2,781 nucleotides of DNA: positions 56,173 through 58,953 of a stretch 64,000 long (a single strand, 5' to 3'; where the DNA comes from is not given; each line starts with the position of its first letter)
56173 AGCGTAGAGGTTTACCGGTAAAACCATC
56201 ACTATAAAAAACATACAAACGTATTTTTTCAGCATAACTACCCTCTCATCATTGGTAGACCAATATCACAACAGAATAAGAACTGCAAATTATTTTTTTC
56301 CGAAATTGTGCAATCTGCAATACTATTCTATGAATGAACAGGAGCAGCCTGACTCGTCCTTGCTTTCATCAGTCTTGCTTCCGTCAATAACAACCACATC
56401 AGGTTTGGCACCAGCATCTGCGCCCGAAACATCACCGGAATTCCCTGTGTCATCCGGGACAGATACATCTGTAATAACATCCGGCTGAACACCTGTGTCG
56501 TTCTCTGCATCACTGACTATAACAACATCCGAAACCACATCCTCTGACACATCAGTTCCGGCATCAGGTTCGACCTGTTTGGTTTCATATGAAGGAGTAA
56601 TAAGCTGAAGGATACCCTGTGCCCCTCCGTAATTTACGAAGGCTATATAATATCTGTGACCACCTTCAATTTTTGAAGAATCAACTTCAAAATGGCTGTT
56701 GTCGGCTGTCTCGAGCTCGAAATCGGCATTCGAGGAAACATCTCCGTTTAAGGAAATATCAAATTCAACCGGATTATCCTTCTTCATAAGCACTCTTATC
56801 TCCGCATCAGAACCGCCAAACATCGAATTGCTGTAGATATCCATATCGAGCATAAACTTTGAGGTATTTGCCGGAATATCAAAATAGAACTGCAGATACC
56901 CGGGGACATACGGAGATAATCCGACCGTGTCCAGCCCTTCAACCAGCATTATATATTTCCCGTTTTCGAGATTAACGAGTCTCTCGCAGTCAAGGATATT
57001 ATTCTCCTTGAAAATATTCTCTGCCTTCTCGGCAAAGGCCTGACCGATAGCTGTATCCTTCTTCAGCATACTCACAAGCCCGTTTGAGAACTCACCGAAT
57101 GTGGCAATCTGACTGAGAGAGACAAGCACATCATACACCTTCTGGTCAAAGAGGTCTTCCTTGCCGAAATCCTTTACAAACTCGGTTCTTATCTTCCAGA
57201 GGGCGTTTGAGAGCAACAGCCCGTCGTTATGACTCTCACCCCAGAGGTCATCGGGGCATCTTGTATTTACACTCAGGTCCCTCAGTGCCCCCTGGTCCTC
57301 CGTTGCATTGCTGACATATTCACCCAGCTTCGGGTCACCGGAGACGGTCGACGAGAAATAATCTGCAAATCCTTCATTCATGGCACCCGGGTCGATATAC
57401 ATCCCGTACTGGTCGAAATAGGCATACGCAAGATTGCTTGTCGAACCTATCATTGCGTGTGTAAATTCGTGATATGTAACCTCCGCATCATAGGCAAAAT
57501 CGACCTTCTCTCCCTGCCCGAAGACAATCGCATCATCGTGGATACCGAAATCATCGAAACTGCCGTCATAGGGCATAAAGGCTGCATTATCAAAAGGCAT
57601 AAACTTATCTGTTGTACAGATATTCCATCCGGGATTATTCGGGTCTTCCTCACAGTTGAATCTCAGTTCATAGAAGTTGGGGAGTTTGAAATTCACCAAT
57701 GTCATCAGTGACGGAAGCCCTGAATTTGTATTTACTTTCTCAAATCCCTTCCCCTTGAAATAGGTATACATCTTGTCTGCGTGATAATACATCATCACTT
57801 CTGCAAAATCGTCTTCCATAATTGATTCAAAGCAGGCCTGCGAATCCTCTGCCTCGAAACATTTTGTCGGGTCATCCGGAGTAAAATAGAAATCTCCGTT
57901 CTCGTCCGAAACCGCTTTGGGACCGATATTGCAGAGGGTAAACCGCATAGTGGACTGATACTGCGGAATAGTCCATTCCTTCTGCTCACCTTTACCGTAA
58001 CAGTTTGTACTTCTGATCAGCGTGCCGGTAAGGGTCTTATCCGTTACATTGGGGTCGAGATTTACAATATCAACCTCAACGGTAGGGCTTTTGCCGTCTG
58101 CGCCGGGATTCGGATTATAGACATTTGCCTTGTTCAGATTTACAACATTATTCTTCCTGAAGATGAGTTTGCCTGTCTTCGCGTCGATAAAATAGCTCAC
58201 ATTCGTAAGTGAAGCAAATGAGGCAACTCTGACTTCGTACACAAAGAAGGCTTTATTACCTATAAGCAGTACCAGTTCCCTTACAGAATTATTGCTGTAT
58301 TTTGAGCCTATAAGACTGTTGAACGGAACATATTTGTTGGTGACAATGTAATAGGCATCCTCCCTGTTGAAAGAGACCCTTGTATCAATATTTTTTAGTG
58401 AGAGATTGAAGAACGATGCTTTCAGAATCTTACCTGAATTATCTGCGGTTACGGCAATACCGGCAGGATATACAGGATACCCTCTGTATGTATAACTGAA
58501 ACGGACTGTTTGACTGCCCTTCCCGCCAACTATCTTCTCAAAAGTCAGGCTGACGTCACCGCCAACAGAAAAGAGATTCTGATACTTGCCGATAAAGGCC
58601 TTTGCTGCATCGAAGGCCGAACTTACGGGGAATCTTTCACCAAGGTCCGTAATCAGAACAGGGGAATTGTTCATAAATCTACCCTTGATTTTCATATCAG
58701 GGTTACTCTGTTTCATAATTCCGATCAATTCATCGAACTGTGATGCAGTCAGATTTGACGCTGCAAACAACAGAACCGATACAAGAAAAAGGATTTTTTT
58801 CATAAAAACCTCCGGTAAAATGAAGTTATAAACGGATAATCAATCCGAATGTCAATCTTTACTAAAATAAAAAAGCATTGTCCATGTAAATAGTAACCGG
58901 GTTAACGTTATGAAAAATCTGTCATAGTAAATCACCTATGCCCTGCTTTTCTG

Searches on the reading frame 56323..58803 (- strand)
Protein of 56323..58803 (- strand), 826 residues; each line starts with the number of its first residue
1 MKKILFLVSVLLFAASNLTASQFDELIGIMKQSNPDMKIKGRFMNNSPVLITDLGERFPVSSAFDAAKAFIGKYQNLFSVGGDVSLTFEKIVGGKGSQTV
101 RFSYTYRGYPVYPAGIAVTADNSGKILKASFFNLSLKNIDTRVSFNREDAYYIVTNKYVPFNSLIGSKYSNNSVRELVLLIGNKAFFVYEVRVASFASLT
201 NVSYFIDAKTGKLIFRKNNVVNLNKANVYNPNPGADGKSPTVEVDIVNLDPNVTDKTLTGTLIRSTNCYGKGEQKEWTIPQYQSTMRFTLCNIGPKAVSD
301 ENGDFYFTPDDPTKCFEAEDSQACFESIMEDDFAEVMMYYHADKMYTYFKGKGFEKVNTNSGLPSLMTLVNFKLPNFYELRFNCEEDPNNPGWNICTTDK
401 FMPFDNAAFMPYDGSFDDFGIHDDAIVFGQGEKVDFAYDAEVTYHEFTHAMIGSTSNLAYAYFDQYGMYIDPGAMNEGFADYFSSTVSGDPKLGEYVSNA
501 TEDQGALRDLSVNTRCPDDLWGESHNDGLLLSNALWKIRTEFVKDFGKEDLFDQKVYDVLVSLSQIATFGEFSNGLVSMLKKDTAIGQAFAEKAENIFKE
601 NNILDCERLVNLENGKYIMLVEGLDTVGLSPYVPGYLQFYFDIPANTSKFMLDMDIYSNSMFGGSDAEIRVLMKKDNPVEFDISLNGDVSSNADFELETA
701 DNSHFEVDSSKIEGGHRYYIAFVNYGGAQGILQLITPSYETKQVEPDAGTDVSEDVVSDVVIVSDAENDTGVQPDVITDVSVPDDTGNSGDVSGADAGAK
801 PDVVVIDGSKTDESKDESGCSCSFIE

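Call 7: search_protein_families(library=pfam, proteins=[window:56323-58803:-], max_evalue=0.01)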
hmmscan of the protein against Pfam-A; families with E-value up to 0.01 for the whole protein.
window:56323-58803:- (826 aa): 2 families
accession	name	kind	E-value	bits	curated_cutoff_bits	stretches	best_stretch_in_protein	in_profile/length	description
PF02128.21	Peptidase_M36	-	0.00026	20.7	23.3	1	400-555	169-306/368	Fungalysin metallopeptidase (M36)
PF07504.19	FTP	-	0.00047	20.4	21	1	95-128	13-46/51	Fungalysin/Thermolysin Propeptide Motif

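Call 43: search_protein_representatives(protein=window:56323-58803:-)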
Query: 826 residues. Proteins with E-value up to 0.001 (for the whole library): 1890; up to 1e-10: 1015; up to 1e-30: 390. The best 150 are listed.
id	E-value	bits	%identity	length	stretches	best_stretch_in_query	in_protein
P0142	0.0e+00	1339.3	70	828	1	1-826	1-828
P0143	2.3e-174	598.3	72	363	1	2-363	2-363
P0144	1.4e-122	427.0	36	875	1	5-809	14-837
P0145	4.9e-110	385.5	35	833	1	30-785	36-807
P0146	1.1e-105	371.1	33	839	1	3-799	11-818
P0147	6.2e-78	279.3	33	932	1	10-695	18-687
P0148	6.5e-77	276.0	33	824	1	63-823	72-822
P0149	1.9e-76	274.4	35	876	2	287-766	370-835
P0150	6.1e-76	272.8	33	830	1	10-702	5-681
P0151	1.7e-75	271.3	33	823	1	88-817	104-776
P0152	5.5e-74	266.3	32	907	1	9-699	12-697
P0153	3.5e-73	263.6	32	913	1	18-702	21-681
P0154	2.6e-72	260.7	34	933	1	68-695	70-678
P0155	2.1e-70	254.5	32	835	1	182-823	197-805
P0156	2.2e-70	254.4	31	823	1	64-699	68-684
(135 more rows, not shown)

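Call 48: search_protein_families(library=ncbifam, proteins=[window:56323-58803:-, P0147, P0151, P0144], max_evalue=0.1)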
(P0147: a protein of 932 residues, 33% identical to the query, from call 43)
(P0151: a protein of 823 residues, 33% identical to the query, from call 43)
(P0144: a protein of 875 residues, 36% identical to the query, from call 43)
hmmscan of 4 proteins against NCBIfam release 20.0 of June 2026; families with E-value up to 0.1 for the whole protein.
window:56323-58803:- (826 aa): 0 families

P0147 (932 aa): 4 families
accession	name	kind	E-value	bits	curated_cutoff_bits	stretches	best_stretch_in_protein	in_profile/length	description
NF038112.1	myxo_dep_M36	subfamily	7.3e-05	20.1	1500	1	879-929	1549-1602/1604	myxosortase-dependent M36 family metallopeptidase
NF038113.1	T9SSA_dep_M36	equivalog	0.016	13.4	885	0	423-477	557-610/869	T9SS-dependent M36 family metallopeptidase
NF033846.1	Rumino_NPXTG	domain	0.021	15.1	23.5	1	907-929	4-28/30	NPXTG-anchored protein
NF033876.2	flagella_HExxH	equivalog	0.026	14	205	1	423-474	124-164/384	flagellinolysin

P0151 (823 aa): 3 families
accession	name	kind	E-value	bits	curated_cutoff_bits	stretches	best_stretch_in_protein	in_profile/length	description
NF047971.1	ThermolysLepto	equivalog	1e-06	27.2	1350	2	193-255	194-257/776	M4 family metalopeptidase thermolysin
NF045523.1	MXAN_5453_fam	exception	1.1e-05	24.2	500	1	707-813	426-540/544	MXAN_5453 family MXYO-CTERM-anchored protein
NF045638.1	Mrt_dep_phytase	exception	1.7e-05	23.7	440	1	738-813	358-429/430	myxosortase-dependent phytase-like phosphatase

P0144 (875 aa): 3 families
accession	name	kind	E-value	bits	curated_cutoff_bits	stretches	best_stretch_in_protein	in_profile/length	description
NF038113.1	T9SSA_dep_M36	equivalog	0.007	14.5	885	1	194-231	164-201/869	T9SS-dependent M36 family metallopeptidase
NF038112.1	myxo_dep_M36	subfamily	0.0072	13.5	1500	1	69-145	84-162/1604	myxosortase-dependent M36 family metallopeptidase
NF047971.1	ThermolysLepto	equivalog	0.015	13.5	1350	0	457-512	426-472/776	M4 family metalopeptidase thermolysin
